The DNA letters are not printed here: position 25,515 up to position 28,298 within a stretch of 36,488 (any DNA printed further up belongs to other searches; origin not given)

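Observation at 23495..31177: Seven-gene OM-barrel / B-C-A molybdoenzyme / lipoprotein-rhodanese / TorD / polyferredoxin operon: candidate undescribed chalcogen-respiration module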

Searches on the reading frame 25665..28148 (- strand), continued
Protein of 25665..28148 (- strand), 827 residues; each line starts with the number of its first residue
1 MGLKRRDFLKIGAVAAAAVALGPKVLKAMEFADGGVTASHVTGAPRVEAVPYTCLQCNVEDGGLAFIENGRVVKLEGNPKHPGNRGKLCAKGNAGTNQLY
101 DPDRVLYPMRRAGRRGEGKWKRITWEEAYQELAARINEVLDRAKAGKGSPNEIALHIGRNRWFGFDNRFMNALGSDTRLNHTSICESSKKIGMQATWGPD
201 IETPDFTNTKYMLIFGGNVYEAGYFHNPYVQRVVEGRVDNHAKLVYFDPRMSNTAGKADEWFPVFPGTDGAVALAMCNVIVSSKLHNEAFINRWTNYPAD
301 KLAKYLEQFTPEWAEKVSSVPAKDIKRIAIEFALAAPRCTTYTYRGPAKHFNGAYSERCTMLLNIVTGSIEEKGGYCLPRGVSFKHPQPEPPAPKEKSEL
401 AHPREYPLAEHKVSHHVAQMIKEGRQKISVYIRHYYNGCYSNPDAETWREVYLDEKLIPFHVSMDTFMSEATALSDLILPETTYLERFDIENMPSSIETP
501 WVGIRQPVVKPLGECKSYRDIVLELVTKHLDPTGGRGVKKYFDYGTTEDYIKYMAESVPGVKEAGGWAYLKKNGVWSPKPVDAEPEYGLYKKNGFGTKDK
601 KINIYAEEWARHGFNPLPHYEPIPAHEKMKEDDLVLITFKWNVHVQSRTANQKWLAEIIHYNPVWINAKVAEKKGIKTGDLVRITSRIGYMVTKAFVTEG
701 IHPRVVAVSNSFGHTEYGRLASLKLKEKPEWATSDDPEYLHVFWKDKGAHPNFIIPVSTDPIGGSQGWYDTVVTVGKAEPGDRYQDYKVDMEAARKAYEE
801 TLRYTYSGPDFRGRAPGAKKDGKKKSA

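Call 58: search_protein_families(library=ncbifam, proteins=[L055:3441-6023:+, L055:6103-6810:+, L055:6842-7942:+, L055:8044-9162:+, L055:9277-9960:+, L055:1970-2695:+, L055:708-1970:+, L055:2768-3394:+, L055:12680-14494:-], max_evalue=0.00001)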
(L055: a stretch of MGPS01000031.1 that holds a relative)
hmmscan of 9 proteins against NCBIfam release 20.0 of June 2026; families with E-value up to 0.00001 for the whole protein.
L055:3441-6023:+ (860 aa): 22 families
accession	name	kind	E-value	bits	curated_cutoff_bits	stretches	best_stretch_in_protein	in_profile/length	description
NF041714.1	arsenate_red_ArrA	equivalog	5.1e-130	435.1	1600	1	38-859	3-847/848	arsenate respiratory reductase molybdopterin-containing subunit ArrA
NF012032.0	PRK15488.1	equivalog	9e-78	262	694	2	38-340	3-283/759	thiosulfate reductase PhsA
NF041783.2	mnquin_red_QrcB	equivalog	2.5e-61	207.7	440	3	87-339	52-291/695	menaquinone reductase molybdopterin-binding-like subunit QrcB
TIGR01591.1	Fdh-alpha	equivalog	1.6e-51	175.2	666.25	1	91-626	2-501/672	formate dehydrogenase subunit alpha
TIGR02166.1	dmsA_ynfE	subfamily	1.2e-45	155.8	777.7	2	38-439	1-396/794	DMSO/selenate family reductase complex A subunit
NF047855.1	AssmNtatRedNasC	equivalog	4.5e-32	111.2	1100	3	89-185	22-112/708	assimilatory nitrate reductase catalytic subunit NasC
TIGR03479.1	DMSO_red_II_alp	subfamily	1.8e-30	105.7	984.75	1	89-336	60-305/913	molybdopterin-dependent oxidoreductase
NF041884.1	selenate_YnfF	exception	4.8e-28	97.5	1650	1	39-439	2-396/798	selenate/tellurate reductase subunit YnfF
NF041885.1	selenate_YnfE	exception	5.4e-28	97.3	1675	1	81-439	43-403/805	selenate/tellurate reductase subunit YnfE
NF010055.0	PRK13532.1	equivalog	3.1e-26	91.9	904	1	38-348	3-297/830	nitrate reductase catalytic subunit NapA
NF011566.1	PRK14990.1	exception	6.3e-25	87.3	1600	1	83-439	55-416/814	dimethylsulfoxide reductase subunit A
TIGR01706.1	NAPA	equivalog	1.3e-23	83.3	930.55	1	83-337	38-290/830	periplasmic nitrate reductase subunit alpha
TIGR00509.1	bisC_fam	subfamily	3.7e-23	81.7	1017.55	1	285-819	205-708/772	molybdopterin guanine dinucleotide-containing S/N-oxide reductase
TIGR01553.1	formate-DH-alph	equivalog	3.7e-23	81.3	814.2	1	38-182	2-140/1009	formate dehydrogenase-N subunit alpha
NF011567.1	PRK14991.1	equivalog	5.7e-21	74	1750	0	380-441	476-537/1022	tetrathionate reductase subunit TtrA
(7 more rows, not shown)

L055:6103-6810:+ (235 aa): 19 families
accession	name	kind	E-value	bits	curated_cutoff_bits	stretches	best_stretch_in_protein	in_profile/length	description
NF041782.1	mnquin_red_QrcC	equivalog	6.5e-48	163.5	400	1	4-234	1-225/239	menaquinone reductase iron-sulfur cluster-binding subunit QrcC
NF045797.1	DsrO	equivalog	3.4e-46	157.6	200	2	2-109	42-153/235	sulfate reduction electron transfer complex DsrMKJOP subunit DsrO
NF041715.1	arsenate_red_ArrB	equivalog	1.9e-44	151.9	450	1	3-235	2-226/233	arsenate respiratory reductase iron-sulfur subunit ArrB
TIGR03149.1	cyt_nit_nrfC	equivalog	2.3e-38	131.8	377.6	2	2-108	37-144/225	cytochrome c nitrite reductase Fe-S protein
NF011569.0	PRK14993.1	equivalog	1.8e-37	129.1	416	2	2-107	42-148/244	tetrathionate reductase subunit TtrB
NF038355.1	FDH3_beta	equivalog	1e-28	100.6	240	1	6-112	5-107/180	formate dehydrogenase FDH3 subunit beta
TIGR03478.1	DMSO_red_II_bet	subfamily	4.9e-28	98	480.7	2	43-108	116-181/321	DMSO reductase family type II enzyme, iron-sulfur subunit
TIGR02951.1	DMSO_dmsB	equivalog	2.9e-27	95.7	214.1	1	4-111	2-117/161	DMSO/selenate family reductase complex B subunit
NF008134.0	PRK10882.1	equivalog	4.1e-24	85.2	263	1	47-108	102-163/329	hydrogenase 2 operon protein HybA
NF042979.1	EthbenzDh_ebdB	equivalog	1.9e-23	82.9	740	1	47-104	142-199/354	ethylbenzene dehydrogenase subunit beta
NF045715.1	sulf_resp_HmcB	equivalog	2.6e-17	62.9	420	1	50-120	99-167/307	sulfate respiration complex iron-sulfur protein HmcB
NF009408.0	PRK12769.1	equivalog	7.4e-17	60.7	1003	1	9-105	8-101/659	formate-dependent uric acid utilization protein AegA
TIGR01660.1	narH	equivalog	1.5e-14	53.3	524.05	1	53-104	178-229/492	nitrate reductase subunit beta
NF009451.0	PRK12809.1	equivalog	2.5e-14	52.5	1154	1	7-105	6-101/639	formate-dependent uric acid utilization protein YgfT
NF007658.0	PRK10330.1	equivalog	3.9e-14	52.5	260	1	7-105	6-103/181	electron transport protein HydN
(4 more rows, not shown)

L055:6842-7942:+ (366 aa): 1 family
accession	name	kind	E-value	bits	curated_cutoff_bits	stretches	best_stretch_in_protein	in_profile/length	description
NF045714.1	sulf_resp_HmcC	equivalog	2.1e-10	40.4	550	1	13-355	9-361/376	sulfate respiration complex protein HmcC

L055:8044-9162:+ (372 aa): 46 families (the best 25 are shown)
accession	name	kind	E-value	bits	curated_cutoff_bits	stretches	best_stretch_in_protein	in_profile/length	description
NF042909.1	FMH_DH_FwdF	exception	1.2e-15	57.5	375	2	243-309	247-316/336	tungsten-dependent formylmethanofuran dehydrogenase subunit FwdF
NF038196.1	ferrodoxin_EFR1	subfamily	3.5e-15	56.7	75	1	223-308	154-233/242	EFR1 family ferrodoxin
TIGR02179.1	PorD_KorD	subfamily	3.2e-14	52.8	60.05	2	20-85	17-73/78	2-oxoacid:acceptor oxidoreductase, delta subunit, pyruvate/2-ketoisovalerate family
NF009053.0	PRK12387.1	subfamily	2.5e-13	50.2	204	1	254-370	38-163/180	formate hydrogenlyase complex iron-sulfur subunit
NF006076.0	PRK08222.1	equivalog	5e-13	49.2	270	1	254-369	38-164/181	hydrogenase 4 subunit H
NF040684.1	PorD_Arch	equivalog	6.8e-13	48.5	120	2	254-308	32-83/85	pyruvate synthase subunit PorD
NF007202.0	PRK09623.1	equivalog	2.1e-12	47.3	166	1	253-308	50-102/105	3-methyl-2-oxobutanoate dehydrogenase subunit delta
NF045874.1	Vhu_polyferre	exception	6.8e-12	44.8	600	1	254-310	30-82/381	F420-non-reducing hydrogenase associated-polyferredoxin VhuB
NF043039.1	HgcAB_like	equivalog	1.2e-11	44.8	285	1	254-304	300-349/350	HgcAB-like fusion protein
TIGR01971.1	NuoI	subfamily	1.9e-11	43.6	113.05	1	27-85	41-99/121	NADH-quinone oxidoreductase, chain I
NF040864.1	HgcB_ferredoxin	equivalog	2.1e-11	43.5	99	1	27-87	13-64/93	mercury methylation ferredoxin HgcB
NF007205.0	PRK09626.1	equivalog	3e-11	43.3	93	1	248-309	12-76/105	2-oxoglutarate-acceptor oxidoreductase subunit OorD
TIGR01944.1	rnfB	subfamily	1.1e-10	41.4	68.7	1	235-308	95-164/190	RnfABCDGE type electron transport complex subunit B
TIGR04105.1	FeFe_hydrog_B1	subfamily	1.7e-10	40.2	450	1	34-86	114-161/462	monomeric [FeFe] hydrogenase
NF048010.1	SfplDhtActHpsHDes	equivalog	3.3e-10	39.3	430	1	27-117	54-136/298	(2S)-3-sulfopropanediol dehydratase activating enzyme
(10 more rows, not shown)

L055:9277-9960:+ (227 aa): 14 families
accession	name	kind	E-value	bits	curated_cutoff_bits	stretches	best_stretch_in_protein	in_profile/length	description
NF011569.0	PRK14993.1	equivalog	2.1e-36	125.6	416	1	3-205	43-236/244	tetrathionate reductase subunit TtrB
NF041715.1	arsenate_red_ArrB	equivalog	1.5e-28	99.9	450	2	125-190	161-226/233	arsenate respiratory reductase iron-sulfur subunit ArrB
NF045797.1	DsrO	equivalog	2.5e-23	82.7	200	2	121-189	167-234/235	sulfate reduction electron transfer complex DsrMKJOP subunit DsrO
TIGR03478.1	DMSO_red_II_bet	subfamily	5.1e-23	81.5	480.7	1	42-190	115-254/321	DMSO reductase family type II enzyme, iron-sulfur subunit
TIGR03149.1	cyt_nit_nrfC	equivalog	7.1e-23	81.1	377.6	1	3-173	38-200/225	cytochrome c nitrite reductase Fe-S protein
NF042979.1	EthbenzDh_ebdB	equivalog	5.2e-19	68.3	740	1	42-191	137-277/354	ethylbenzene dehydrogenase subunit beta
TIGR02951.1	DMSO_dmsB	equivalog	1.1e-18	67.8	214.1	1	4-159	2-155/161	DMSO/selenate family reductase complex B subunit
NF038355.1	FDH3_beta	equivalog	1e-14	55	240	1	2-132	1-122/180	formate dehydrogenase FDH3 subunit beta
TIGR01582.1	FDH-beta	equivalog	4e-11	42.5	334.7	1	64-171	101-196/283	formate dehydrogenase subunit beta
TIGR01660.1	narH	equivalog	1.5e-10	40.2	524.05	1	44-155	169-270/492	nitrate reductase subunit beta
NF041782.1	mnquin_red_QrcC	equivalog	8.4e-09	35.4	400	0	6-32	3-29/239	menaquinone reductase iron-sulfur cluster-binding subunit QrcC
NF008134.0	PRK10882.1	equivalog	1.5e-08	34.1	263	0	52-168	104-219/329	hydrogenase 2 operon protein HybA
NF045715.1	sulf_resp_HmcB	equivalog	1.7e-07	30.7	420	1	6-159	39-200/307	sulfate respiration complex iron-sulfur protein HmcB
TIGR02512.1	FeFe_hydrog_A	subfamily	4.5e-06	25.8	405.95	1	7-72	3-66/375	[FeFe] hydrogenase, group A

L055:1970-2695:+ (241 aa): 2 families
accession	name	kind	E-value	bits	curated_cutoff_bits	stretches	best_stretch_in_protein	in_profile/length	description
NF043010.1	Cyt554_Nsmonas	equivalog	1e-91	306.5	400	1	5-238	7-235/238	cytochrome c-550 CycA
NF041198.1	UshA_like_PCGU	equivalog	2.5e-16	59.3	275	1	23-131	400-492/519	UshA-like (seleno)protein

L055:708-1970:+ (420 aa): 45 families (the best 25 are shown)
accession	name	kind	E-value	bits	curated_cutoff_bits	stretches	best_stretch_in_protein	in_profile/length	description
NF040770.1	hetero_SS_HdrA2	exception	4.2e-16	58.2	1100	1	17-173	580-739/777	CoB-CoM heterodisulfide reductase HdrA2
TIGR02700.1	flavo_MJ0208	hypoth_equivalog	2.8e-15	56.2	251.35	2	268-352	120-202/234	dihydromethanopterin reductase (acceptor)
NF006221.0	PRK08348.1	subfamily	5.9e-13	48.7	124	2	294-356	44-104/136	NADH-plastoquinone oxidoreductase subunit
NF058577.1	FdxA_fam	equivalog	8.3e-13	48.3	65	2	18-60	11-52/52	4Fe-4S ferredoxin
TIGR02179.1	PorD_KorD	subfamily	1.7e-12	47.2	60.05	2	17-63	28-74/78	2-oxoacid:acceptor oxidoreductase, delta subunit, pyruvate/2-ketoisovalerate family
NF045874.1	Vhu_polyferre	exception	3e-12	46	600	2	294-345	292-347/381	F420-non-reducing hydrogenase associated-polyferredoxin VhuB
NF045790.1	OxalOxreddelta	equivalog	1.3e-11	44.3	230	1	17-63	263-308/316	oxalate oxidoreductase subunit delta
TIGR01944.1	rnfB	subfamily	1.5e-11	44.2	68.7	1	19-68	118-167/190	RnfABCDGE type electron transport complex subunit B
NF040684.1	PorD_Arch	equivalog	6.7e-11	42.1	120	1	292-347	30-82/85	pyruvate synthase subunit PorD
NF007202.0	PRK09623.1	equivalog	3.5e-10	40.1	166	0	16-64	53-101/105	3-methyl-2-oxobutanoate dehydrogenase subunit delta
NF045490.1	FdxA_Protbact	equivalog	4.1e-10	39.8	135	1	20-68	15-62/104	ferredoxin FdxA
NF038196.1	ferrodoxin_EFR1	subfamily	8.5e-10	39.1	75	1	288-347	178-232/242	EFR1 family ferrodoxin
NF007204.0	PRK09625.1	equivalog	9.4e-10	38.6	125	1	18-60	63-105/133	pyruvate flavodoxin oxidoreductase subunit delta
TIGR01971.1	NuoI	subfamily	1.6e-09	37.4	113.05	0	292-354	40-108/121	NADH-quinone oxidoreductase, chain I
NF045480.1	FdxA_Actino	equivalog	3.1e-09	37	125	1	18-66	13-60/107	ferredoxin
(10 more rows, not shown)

L055:2768-3394:+ (208 aa): 2 families
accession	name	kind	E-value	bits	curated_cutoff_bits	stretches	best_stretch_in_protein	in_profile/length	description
TIGR02161.1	napC_nirT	subfamily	8.6e-07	29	310.6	0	69-192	48-180/185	periplasmic nitrate (or nitrite) reductase c-type cytochrome, NapC/NirT family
TIGR03153.1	cytochr_NrfH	equivalog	1.1e-06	28.7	134.2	0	69-191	31-138/138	cytochrome c nitrite reductase small subunit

L055:12680-14494:- (604 aa): 34 families (the best 25 are shown)
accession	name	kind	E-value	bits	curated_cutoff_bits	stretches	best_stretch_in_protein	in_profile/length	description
TIGR01394.1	TypA_BipA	equivalog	2.1e-282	937.7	757.3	1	6-600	1-594/594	translational GTPase TypA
NF007583.0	PRK10218.1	equivalog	5.7e-239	794.2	1260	1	5-602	4-601/607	ribosome-dependent GTPase TypA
TIGR00484.1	EF-G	equivalog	4.1e-60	203.7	659.4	2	3-163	7-166/691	elongation factor G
TIGR00490.1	aEF-2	equivalog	2.3e-58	197.9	738.45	2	4-133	17-150/720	elongation factor EF-2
TIGR01393.1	lepA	equivalog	1.5e-55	188.7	533.9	1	5-377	2-357/595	translation elongation factor 4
NF009381.0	PRK12740.1-5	subfamily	2.5e-54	184.8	583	2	3-142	6-147/692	elongation factor G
NF012153.1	tet_protect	equivalog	9.9e-49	166.1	775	1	8-139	2-135/614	tetracycline resistance ribosomal protection protein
NF009377.1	PRK12740.1-1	equivalog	6.4e-40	137.2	890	3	3-144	10-153/700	elongation factor G-like protein EF-G2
NF000120.3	47473_otr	exception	2.2e-39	135.6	900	1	8-141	4-139/608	tetracycline resistance ribosomal protection protein Otr(A)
NF009891.0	PRK13351.1-1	equivalog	2.6e-38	132.1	597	2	2-136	5-141/681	elongation factor G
NF009379.0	PRK12740.1-3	equivalog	3.4e-32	111.9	513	2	4-137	6-141/674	elongation factor G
NF001964.0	PRK00741.1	equivalog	3.2e-31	108.4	473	1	7-164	13-173/529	peptide chain release factor 3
NF033148.1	tet_protect_M_W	exception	3.8e-31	108.1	1100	1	5-136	2-135/639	TetM/TetW/TetO/TetS family tetracycline resistance ribosomal protection protein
NF058620.1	EFG2_Bacteroid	exception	7.8e-31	107.2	1000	1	4-143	7-148/717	elongation factor G2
NF012154.0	tet_protect_Q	exception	4.8e-30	104.4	1425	1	5-137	2-136/638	tetracycline resistance ribosomal protection protein Tet(Q)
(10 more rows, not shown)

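Call 59: search_solved_structures(query=L004:7177-8079:-, max_evalue=0.001)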
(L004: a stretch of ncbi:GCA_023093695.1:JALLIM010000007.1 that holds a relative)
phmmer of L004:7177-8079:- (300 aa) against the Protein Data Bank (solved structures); distinct sequences matched with E-value up to 0.001: 17.
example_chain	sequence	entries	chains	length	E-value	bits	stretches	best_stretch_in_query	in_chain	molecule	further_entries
6esv_A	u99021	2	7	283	9.8e-66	225.5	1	45-297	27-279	Putative periplasmic phosphite-binding-like protein (Pbl) PtxB-like protein designated Aio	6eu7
6esk_A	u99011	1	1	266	1.3e-65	225.1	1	46-297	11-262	Putative periplasmic phosphite-binding-like protein (Pbl) PtxB-like protein designated Aio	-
8ed5_A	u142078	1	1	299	6.2e-62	213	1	45-297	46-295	Putative periplasmic phosphite-binding-like protein (Pbl) PtxB-like protein designated Aio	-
6x6b_A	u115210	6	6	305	2.2e-37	132.4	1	57-297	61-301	ArrX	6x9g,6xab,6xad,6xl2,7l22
6x8w_A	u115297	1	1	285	2.5e-36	128.9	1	57-297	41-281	ArrX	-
5jvb_A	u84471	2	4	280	2.9e-11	46.7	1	67-293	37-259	Phosphonate ABC transporter, periplasmic phosphonate-binding protein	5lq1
5o2j_A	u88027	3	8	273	1e-10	44.9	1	65-295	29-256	Probable phosphite transport system-binding protein PtxB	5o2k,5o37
5lv1_A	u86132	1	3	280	2e-09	40.6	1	67-291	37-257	PtxB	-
3n5l_A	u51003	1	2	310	4.4e-08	36.2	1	74-276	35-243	Binding protein component of ABC phosphonate transporter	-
7s6g_A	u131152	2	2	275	5e-08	36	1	48-241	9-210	Phosphonate ABC type transporter/ substrate binding component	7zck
3p7i_A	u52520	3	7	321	6e-08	35.8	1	56-279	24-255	PhnD, subunit of alkylphosphonate ABC transporter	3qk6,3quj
3s4u_A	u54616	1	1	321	6.3e-08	35.7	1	56-279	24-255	PhnD, subunit of alkylphosphonate ABC transporter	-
5lq5_A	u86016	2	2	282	2.3e-06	30.6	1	65-248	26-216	Putative phosphonate binding protein for ABC transporter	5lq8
5ub3_A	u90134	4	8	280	3.3e-05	26.8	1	138-288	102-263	Phosphate-binding protein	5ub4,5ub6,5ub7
6ght_A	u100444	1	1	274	9.4e-05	25.3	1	67-182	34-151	Probable phosphite transport system-binding protein HtxB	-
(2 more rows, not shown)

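Call 62: search_solved_structures(query=L003:2951-3877:+, max_evalue=1e-20, show_alignments=2)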
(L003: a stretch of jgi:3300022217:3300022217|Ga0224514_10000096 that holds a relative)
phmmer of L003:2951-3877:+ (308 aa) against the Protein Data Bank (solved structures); distinct sequences matched with E-value up to 1e-20: 6.
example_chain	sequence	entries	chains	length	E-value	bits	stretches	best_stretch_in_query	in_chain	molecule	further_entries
6esv_A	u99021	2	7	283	5.9e-49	170.1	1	44-300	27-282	Putative periplasmic phosphite-binding-like protein (Pbl) PtxB-like protein designated Aio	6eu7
6esk_A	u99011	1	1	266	7e-49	169.9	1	45-300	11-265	Putative periplasmic phosphite-binding-like protein (Pbl) PtxB-like protein designated Aio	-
8ed5_A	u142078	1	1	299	9.1e-47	163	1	45-300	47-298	Putative periplasmic phosphite-binding-like protein (Pbl) PtxB-like protein designated Aio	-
6x6b_A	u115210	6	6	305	8.5e-37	130.2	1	66-296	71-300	ArrX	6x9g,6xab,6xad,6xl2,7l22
6x8w_A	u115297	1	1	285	1.2e-35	126.5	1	66-296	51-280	ArrX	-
5o2j_A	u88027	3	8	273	4.2e-22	82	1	58-296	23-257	Probable phosphite transport system-binding protein PtxB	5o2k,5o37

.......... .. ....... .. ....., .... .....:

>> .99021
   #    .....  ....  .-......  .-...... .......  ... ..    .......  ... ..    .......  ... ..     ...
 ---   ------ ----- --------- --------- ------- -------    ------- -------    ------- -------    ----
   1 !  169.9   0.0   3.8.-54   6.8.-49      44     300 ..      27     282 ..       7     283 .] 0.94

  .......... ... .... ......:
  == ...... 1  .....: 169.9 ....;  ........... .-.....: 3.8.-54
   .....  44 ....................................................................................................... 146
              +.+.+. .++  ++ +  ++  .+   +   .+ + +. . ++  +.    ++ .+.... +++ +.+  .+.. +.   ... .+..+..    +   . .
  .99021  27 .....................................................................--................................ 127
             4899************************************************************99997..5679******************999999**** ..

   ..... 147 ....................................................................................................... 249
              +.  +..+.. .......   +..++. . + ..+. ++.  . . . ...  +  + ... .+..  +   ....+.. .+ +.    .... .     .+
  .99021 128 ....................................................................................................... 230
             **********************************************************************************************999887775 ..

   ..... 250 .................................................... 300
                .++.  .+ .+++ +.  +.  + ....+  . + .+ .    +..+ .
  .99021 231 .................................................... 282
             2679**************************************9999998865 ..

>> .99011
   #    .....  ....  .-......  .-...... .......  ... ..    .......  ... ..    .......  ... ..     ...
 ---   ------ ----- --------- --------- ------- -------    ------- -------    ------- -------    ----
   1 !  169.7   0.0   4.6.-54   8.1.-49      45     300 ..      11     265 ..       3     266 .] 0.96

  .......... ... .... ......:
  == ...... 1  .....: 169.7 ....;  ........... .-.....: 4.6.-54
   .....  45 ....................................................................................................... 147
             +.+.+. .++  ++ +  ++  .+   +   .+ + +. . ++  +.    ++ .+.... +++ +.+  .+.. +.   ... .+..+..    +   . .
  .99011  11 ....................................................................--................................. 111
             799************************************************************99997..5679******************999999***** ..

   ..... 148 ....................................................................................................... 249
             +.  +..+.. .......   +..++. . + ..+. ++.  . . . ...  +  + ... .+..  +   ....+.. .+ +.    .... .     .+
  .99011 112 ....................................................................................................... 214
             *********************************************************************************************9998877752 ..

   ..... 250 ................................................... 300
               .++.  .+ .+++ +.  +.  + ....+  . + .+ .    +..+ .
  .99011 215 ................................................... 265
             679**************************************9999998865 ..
